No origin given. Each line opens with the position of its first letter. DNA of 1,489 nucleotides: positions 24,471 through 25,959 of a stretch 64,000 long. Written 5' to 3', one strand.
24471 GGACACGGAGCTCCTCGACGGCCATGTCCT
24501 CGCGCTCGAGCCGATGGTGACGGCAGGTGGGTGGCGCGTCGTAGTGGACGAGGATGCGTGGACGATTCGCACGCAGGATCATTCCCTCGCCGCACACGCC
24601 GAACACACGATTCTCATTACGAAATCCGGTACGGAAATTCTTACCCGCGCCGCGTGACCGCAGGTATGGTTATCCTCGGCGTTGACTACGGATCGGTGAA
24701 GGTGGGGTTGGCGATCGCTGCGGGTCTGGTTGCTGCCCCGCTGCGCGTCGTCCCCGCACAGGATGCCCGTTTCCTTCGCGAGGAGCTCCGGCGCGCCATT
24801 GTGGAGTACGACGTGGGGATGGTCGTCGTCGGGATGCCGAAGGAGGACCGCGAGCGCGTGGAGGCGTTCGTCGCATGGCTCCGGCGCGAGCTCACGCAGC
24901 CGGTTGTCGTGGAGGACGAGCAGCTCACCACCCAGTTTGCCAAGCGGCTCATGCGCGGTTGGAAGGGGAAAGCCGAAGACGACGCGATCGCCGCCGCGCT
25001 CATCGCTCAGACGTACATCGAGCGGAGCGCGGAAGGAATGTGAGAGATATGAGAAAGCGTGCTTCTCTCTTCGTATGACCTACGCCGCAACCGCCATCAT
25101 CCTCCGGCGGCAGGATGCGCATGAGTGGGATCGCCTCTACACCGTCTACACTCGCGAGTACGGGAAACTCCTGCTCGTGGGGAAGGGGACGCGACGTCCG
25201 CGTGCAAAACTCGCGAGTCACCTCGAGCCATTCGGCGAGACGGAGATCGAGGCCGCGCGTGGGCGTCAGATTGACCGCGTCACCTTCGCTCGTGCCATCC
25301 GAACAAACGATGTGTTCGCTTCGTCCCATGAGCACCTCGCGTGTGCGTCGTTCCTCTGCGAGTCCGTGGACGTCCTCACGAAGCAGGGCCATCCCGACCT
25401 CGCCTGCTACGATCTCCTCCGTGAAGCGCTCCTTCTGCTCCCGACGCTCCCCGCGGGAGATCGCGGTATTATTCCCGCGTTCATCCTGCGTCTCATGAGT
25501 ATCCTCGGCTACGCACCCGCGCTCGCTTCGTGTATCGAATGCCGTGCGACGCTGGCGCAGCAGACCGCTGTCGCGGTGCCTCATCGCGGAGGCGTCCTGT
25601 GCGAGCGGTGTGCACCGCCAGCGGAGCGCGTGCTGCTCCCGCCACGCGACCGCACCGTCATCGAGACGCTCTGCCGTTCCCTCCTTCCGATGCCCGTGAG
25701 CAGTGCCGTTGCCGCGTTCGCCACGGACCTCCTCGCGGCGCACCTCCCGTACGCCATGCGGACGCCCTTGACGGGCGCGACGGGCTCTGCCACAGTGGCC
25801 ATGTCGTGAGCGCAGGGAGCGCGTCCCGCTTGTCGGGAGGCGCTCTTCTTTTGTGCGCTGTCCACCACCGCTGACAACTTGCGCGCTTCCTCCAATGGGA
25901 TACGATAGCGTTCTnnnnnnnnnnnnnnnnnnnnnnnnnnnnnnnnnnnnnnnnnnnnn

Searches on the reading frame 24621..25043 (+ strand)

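Call 63: search_protein_families(library=pfam, proteins=[window:24621-25043:+], max_evalue=0.01)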
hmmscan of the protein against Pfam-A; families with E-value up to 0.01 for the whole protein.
window:24621-25043:+ (140 aa): 1 family
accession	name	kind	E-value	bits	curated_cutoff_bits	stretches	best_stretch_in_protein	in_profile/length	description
PF03652.20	RuvX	-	3.2e-20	73.3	29.2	1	16-134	1-133/134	Holliday junction resolvase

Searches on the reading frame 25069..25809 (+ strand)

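Call 63: search_protein_families(library=pfam, proteins=[window:25069-25809:+], max_evalue=0.01)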
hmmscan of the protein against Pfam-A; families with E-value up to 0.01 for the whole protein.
window:25069-25809:+ (246 aa): 2 families
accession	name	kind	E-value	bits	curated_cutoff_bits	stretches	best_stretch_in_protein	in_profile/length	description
PF02565.21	RecO_C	-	5.6e-15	55.9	22.1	1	88-186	5-100/157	Recombination protein O C terminal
PF11967.14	RecO_N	-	2.1e-14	53.7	27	1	3-78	1-78/80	Recombination protein O N terminal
